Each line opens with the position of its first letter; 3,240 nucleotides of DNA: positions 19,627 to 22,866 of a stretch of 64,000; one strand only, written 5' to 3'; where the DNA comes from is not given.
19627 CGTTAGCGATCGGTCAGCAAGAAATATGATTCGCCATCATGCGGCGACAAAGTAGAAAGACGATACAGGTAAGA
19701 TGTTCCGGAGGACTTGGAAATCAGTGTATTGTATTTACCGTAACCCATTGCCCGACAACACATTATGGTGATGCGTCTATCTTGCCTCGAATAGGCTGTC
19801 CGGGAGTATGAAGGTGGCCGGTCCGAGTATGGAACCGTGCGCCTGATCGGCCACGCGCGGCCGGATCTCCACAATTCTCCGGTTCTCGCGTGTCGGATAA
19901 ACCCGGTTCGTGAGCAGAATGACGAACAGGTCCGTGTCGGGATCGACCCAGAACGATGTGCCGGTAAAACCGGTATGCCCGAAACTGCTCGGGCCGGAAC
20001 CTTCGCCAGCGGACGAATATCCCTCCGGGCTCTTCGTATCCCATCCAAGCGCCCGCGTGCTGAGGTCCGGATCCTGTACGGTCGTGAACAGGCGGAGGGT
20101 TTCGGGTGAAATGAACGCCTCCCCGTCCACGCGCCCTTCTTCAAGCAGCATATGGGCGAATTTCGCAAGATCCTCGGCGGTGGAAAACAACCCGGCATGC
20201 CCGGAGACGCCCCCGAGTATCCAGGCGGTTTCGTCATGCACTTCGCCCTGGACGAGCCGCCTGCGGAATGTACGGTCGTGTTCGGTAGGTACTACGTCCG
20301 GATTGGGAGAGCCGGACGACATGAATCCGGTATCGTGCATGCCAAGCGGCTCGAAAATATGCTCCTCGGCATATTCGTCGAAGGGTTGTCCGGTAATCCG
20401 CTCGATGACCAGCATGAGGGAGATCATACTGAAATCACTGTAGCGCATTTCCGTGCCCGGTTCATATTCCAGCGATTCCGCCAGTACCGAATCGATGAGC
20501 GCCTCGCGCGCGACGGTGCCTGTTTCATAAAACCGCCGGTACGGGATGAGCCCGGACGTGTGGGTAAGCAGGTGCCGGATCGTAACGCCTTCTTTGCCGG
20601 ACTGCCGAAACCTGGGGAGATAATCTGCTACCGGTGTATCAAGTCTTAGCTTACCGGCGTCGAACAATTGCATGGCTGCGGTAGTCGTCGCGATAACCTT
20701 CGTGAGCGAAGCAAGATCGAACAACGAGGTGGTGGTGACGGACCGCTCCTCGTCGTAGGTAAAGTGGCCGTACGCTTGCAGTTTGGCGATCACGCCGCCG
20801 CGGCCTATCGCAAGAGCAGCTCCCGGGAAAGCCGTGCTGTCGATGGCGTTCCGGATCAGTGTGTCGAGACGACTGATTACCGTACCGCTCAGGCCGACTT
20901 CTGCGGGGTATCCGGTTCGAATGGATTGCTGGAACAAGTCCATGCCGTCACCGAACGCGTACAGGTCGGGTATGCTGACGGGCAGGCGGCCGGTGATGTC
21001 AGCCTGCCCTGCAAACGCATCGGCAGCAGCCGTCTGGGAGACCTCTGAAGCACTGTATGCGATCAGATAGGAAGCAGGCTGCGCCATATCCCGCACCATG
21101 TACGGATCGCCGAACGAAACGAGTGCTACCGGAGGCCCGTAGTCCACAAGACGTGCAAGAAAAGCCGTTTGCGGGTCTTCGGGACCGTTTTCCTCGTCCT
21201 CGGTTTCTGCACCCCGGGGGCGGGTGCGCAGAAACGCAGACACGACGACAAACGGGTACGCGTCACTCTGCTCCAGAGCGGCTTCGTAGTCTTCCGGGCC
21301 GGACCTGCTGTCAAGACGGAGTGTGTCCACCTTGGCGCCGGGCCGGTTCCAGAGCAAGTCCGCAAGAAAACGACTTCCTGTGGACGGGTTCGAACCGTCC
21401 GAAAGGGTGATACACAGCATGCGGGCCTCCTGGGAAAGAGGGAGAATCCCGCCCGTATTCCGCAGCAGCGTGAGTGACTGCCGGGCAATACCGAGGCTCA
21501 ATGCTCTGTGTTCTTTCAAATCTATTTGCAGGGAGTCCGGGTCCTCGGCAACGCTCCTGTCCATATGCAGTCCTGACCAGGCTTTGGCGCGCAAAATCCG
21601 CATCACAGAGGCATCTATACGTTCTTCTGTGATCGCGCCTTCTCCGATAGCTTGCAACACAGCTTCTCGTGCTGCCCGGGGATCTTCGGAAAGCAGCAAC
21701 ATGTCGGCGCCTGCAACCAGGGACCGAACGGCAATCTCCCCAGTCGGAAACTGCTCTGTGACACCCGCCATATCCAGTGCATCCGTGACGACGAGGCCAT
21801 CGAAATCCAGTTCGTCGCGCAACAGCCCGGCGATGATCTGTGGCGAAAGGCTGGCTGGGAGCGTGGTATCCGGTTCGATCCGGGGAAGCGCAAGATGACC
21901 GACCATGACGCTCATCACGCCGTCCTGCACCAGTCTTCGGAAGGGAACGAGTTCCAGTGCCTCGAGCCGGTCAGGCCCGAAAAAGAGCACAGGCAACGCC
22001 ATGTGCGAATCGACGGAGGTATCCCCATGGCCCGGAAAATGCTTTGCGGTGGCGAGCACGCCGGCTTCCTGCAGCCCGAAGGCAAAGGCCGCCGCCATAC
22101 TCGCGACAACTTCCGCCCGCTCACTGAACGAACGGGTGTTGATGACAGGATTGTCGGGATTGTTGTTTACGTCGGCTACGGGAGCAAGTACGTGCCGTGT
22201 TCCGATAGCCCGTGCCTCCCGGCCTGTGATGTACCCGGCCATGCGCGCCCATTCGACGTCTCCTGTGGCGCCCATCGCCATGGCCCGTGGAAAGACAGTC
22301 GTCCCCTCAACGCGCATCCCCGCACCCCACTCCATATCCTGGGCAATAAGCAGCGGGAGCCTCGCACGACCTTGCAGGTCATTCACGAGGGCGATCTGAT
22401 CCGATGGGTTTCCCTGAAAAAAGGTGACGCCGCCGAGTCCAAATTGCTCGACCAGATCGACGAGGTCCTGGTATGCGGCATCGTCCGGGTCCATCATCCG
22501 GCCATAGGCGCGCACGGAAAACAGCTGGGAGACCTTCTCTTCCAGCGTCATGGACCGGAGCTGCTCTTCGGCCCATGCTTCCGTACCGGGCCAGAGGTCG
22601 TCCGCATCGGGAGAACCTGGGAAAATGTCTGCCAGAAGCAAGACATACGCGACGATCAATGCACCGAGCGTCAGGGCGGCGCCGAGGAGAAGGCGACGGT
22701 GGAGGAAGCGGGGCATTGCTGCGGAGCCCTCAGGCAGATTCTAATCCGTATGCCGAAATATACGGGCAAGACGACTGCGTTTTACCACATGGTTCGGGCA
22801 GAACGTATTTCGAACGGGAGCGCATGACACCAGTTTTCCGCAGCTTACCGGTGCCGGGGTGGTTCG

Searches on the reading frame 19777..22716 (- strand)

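Call 55: search_protein_families(library=pfam, proteins=[window:19777-22716:-], max_evalue=0.00001)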
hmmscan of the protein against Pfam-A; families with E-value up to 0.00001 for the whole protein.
window:19777-22716:- (979 aa): 3 families
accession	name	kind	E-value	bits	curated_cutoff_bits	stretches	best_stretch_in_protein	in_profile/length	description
PF00933.27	Glyco_hydro_3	-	1e-81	275.3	27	1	57-376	1-315/316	Glycosyl hydrolase family 3 N terminal domain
PF00144.29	Beta-lactamase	-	1.3e-75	255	27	1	617-945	1-317/329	Beta-lactamase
PF01915.27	Glyco_hydro_3_C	-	6.4e-09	36.5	31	1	416-584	2-171/200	Glycosyl hydrolase family 3 C-terminal domain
